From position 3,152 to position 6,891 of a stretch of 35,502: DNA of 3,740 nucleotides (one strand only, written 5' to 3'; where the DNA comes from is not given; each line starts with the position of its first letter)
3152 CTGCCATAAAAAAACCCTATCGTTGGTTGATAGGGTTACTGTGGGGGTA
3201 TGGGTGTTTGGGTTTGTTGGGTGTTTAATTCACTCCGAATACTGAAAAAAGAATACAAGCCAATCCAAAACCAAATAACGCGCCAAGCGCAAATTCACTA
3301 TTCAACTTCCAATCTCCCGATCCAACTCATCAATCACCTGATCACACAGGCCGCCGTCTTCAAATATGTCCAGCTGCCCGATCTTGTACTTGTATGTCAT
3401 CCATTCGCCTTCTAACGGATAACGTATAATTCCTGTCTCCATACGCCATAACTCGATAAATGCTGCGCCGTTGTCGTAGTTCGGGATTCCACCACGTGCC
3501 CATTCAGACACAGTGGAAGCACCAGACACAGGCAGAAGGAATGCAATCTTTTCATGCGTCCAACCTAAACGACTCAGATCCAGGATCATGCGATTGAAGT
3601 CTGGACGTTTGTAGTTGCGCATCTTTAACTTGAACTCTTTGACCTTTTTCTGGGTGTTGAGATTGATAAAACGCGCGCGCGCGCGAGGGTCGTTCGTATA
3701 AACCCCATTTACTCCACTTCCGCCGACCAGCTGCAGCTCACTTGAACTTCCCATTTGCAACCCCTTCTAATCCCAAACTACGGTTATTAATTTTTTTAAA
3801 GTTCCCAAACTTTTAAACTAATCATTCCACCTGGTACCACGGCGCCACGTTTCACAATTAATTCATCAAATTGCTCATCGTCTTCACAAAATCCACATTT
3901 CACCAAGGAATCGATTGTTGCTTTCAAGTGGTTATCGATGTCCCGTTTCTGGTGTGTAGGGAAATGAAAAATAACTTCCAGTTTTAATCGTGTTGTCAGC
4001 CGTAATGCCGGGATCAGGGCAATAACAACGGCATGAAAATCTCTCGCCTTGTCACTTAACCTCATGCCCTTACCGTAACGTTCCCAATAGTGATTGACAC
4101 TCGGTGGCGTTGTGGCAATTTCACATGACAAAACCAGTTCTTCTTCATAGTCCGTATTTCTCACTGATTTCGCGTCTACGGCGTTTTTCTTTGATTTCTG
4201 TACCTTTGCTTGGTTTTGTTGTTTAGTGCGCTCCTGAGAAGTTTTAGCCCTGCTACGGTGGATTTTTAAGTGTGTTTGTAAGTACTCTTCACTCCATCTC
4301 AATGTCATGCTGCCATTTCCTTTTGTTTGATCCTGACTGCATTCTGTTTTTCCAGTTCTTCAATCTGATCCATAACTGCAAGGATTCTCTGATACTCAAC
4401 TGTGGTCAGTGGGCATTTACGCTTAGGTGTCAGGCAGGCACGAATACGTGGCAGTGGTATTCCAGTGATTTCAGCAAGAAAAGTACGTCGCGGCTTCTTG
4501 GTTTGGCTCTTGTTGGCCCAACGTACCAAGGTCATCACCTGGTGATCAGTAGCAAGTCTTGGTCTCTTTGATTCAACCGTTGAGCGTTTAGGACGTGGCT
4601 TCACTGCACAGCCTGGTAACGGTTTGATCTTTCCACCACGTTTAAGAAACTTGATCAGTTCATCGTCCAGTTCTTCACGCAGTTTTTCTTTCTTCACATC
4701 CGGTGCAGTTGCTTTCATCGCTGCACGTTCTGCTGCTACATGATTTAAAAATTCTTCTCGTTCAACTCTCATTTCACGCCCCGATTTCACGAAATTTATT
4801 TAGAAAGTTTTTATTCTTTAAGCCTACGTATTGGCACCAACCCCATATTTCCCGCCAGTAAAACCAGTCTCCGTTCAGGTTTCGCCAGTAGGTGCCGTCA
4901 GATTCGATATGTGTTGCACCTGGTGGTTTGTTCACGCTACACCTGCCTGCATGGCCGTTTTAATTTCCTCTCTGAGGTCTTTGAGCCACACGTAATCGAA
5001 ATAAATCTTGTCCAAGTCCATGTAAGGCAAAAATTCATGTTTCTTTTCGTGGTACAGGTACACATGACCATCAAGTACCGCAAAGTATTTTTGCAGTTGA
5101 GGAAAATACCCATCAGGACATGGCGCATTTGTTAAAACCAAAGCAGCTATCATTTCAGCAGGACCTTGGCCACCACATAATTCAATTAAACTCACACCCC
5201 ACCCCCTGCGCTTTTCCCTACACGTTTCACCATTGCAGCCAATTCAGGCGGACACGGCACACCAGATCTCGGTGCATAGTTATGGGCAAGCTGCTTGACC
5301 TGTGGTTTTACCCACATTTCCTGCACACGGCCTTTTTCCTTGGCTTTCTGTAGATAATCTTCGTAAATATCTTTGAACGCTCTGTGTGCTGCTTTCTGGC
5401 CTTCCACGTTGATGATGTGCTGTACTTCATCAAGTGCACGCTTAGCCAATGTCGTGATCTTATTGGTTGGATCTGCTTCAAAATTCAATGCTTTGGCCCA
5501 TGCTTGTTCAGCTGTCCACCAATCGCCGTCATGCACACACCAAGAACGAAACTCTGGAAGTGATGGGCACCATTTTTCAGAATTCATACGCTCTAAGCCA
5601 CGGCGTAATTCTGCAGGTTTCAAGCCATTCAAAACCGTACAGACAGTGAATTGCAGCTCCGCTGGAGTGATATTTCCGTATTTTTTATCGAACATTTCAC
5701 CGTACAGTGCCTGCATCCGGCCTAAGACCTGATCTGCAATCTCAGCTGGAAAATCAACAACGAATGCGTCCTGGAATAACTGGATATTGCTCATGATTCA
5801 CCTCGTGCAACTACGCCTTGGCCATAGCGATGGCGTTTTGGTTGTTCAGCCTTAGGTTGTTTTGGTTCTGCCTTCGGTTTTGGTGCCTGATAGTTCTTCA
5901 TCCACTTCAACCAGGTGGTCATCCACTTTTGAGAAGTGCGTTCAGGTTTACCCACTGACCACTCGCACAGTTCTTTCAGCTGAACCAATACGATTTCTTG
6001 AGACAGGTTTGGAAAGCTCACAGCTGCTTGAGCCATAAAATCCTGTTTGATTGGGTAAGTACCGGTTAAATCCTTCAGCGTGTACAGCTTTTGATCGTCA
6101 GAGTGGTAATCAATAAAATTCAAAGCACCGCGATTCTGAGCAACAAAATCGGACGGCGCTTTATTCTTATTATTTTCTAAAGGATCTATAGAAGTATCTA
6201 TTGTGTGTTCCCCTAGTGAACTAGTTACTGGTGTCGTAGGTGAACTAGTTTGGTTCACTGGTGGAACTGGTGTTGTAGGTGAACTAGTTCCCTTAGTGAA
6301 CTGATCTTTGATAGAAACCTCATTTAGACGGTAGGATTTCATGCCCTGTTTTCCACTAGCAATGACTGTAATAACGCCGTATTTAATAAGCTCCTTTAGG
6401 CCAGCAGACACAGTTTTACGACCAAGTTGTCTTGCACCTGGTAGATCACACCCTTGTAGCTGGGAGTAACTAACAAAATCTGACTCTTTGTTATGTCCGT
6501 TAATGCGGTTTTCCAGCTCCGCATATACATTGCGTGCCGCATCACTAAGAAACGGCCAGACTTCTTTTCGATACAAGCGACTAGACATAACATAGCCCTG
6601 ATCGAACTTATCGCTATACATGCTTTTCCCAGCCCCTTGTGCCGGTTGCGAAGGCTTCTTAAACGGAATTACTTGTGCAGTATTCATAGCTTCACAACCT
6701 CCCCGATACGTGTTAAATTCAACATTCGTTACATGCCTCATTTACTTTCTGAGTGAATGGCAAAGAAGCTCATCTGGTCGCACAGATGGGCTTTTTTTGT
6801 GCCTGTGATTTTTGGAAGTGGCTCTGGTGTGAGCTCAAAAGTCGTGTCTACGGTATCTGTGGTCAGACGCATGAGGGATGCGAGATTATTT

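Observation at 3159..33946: Six copies of a post-stop C/A-rich box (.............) coupled to variable terminator hairpins, always in the sense orientation of the local operon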

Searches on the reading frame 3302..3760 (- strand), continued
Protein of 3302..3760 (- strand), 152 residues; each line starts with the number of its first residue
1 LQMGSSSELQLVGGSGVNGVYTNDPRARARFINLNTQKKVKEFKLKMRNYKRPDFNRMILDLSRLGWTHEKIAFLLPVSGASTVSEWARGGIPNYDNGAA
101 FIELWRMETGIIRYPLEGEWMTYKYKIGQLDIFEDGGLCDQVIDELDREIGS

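Call 77: fold_search(model_id=the predicted structure, library=viral)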
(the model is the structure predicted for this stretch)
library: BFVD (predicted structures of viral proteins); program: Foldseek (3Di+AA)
matches with E <= 10: 676; with E <= 0.001: 0
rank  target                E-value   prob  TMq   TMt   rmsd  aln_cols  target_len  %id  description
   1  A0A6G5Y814            7.3e-03  1.00  0.39  0.86   1.0        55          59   38  (no name in the UniProt tables at hand)
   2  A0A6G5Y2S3            2.1e-02  1.00  0.46  0.79   1.7        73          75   26  (no name in the UniProt tables at hand)
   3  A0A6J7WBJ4            3.5e-02  0.99  0.39  0.45   8.0        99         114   22  Uncharacterized protein [uncultured Caudovirales phage]
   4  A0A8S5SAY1            4.0e-02  0.97  0.38  0.27   8.6       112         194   21  Antitoxin [Siphoviridae sp. ctJjf17]
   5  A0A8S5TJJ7            7.5e-02  0.91  0.36  0.42  13.9       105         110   15  Helix-turn-helix XRE-family like protein [Myoviridae sp. ctPJU6]
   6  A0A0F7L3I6            7.9e-02  0.89  0.36  0.35  11.2       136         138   16  HTH cro/C1-type domain-containing protein [uncultured marine virus]
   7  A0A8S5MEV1            9.0e-02  0.94  0.37  0.41   9.4        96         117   19  Helix-turn-helix domain protein [Siphoviridae sp. ctS1E53]
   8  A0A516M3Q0            9.6e-02  0.89  0.34  0.20  13.5        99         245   15  (no name in the UniProt tables at hand)
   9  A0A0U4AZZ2            1.1e-01  1.00  0.37  0.67   1.7        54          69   20  (no name in the UniProt tables at hand)
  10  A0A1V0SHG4            1.4e-01  0.89  0.35  0.30   6.3        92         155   14  Helix-turn-helix domain protein [Hokovirus HKV1]
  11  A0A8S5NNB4            1.4e-01  0.84  0.36  0.39  11.0        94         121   18  Helix-turn-helix domain protein [Myoviridae sp. ctagO6]
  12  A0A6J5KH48            1.5e-01  1.00  0.39  0.83   1.1        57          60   26  HTH_XRE domain containing protein [uncultured Caudovirales phage]
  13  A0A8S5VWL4            1.9e-01  0.75  0.36  0.42  12.8       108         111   17  (no name in the UniProt tables at hand)
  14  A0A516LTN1            1.9e-01  0.75  0.38  0.33   9.3       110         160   15  (no name in the UniProt tables at hand)
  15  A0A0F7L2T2            2.0e-01  0.93  0.37  0.49  11.2        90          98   16  HTH cro/C1-type domain-containing protein [uncultured marine virus]
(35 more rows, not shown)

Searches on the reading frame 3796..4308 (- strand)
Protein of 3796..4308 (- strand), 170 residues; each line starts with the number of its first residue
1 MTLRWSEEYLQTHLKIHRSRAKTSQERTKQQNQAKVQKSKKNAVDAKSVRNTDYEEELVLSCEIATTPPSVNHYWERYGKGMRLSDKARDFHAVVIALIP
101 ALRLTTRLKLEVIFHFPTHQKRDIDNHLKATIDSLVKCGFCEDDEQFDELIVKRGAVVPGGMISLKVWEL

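Call 13: search_protein_families(library=phrogs, proteins=[window:3796-4308:-])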
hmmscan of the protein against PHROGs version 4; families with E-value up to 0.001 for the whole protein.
window:3796-4308:- (170 aa): 6 families
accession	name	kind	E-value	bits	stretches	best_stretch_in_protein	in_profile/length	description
phrog_34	-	DNA, RNA and nucleotide metabolism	3.2e-34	119.8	1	16-170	28-194/259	RusA-like Holliday junction resolvase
phrog_1532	-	unknown function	4.8e-18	65.7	1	102-169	4-71/80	-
phrog_1682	-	DNA, RNA and nucleotide metabolism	2.3e-07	31.5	1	60-146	29-119/387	RusA-like Holliday junction resolvase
phrog_140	-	DNA, RNA and nucleotide metabolism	3.9e-07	31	1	22-159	6-159/219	RusA-like Holliday junction resolvase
phrog_11573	-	unknown function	0.00011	23.4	1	64-153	5-92/110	-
phrog_11894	-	DNA, RNA and nucleotide metabolism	0.00069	20.9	0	112-145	59-96/122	RusA-like Holliday junction resolvase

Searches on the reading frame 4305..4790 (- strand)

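Call 13: search_protein_families(library=phrogs, proteins=[window:4305-4790:-])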
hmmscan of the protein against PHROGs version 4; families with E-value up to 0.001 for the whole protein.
window:4305-4790:- (161 aa): 2 families
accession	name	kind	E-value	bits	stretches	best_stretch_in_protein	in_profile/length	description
phrog_9129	-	unknown function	3.1e-07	31.6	1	35-100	11-67/184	-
phrog_14822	-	unknown function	0.00017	22.6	1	33-71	9-47/77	-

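Call 14: search_protein_families(library=pfam, proteins=[window:4305-4790:-], max_evalue=0.01)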
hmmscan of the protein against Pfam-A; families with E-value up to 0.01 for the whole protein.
window:4305-4790:- (161 aa): 1 family
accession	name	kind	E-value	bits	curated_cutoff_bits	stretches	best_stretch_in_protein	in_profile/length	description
PF20661.2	SutA-RBD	-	7.4e-05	22.5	29.3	1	33-56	2-25/35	SutA RNAP-binding domain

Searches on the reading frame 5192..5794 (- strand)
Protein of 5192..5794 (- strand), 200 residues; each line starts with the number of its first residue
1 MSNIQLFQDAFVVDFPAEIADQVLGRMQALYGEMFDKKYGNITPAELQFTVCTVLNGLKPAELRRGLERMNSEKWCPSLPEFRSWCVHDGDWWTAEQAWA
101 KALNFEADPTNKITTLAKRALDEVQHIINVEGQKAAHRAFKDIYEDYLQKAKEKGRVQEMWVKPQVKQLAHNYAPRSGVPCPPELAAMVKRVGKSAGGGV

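Call 13: search_protein_families(library=phrogs, proteins=[window:5192-5794:-])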
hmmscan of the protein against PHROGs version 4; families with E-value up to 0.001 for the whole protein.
window:5192-5794:- (200 aa): 3 families
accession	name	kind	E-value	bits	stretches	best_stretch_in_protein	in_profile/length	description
phrog_1524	-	unknown function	5.3e-45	155.3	1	15-173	4-168/252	-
phrog_26378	-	unknown function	7e-08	33.7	1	73-165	7-111/202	-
phrog_109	-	DNA, RNA and nucleotide metabolism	2.5e-05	25.3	1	17-103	35-131/236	P-like helicase loader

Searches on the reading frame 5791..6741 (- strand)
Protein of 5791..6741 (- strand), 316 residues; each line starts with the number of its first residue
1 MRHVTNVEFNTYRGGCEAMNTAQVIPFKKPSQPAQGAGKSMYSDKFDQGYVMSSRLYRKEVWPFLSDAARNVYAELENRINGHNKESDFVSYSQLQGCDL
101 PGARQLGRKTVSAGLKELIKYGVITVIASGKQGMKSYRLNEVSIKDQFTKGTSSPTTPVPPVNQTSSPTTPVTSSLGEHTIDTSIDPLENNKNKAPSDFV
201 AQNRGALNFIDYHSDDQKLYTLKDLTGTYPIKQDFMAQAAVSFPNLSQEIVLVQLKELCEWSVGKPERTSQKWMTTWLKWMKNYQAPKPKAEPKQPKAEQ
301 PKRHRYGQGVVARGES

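Call 13: search_protein_families(library=phrogs, proteins=[window:5791-6741:-])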
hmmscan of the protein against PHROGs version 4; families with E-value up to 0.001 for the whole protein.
window:5791-6741:- (316 aa): 7 families
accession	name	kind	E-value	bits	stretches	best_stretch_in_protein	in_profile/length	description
phrog_21732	-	unknown function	1.5e-39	137.3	1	43-154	1-101/360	-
phrog_678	-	DNA, RNA and nucleotide metabolism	1.9e-24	87.9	1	18-194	4-207/346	replication initiation O-like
phrog_186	-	DNA, RNA and nucleotide metabolism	4.4e-07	30.9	1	43-205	15-183/308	DnaD-like helicase loader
phrog_4118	-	DNA, RNA and nucleotide metabolism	4.6e-07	30.6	1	205-305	175-279/315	primosomal protein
phrog_270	-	DNA, RNA and nucleotide metabolism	1.1e-06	29.2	1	64-193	44-157/383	replication initiation protein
phrog_428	-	DNA, RNA and nucleotide metabolism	4.2e-05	23.9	1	48-191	88-221/455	replication initiation protein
phrog_18020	-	DNA, RNA and nucleotide metabolism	0.00014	22.8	1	65-168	29-120/248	replication initiation O-like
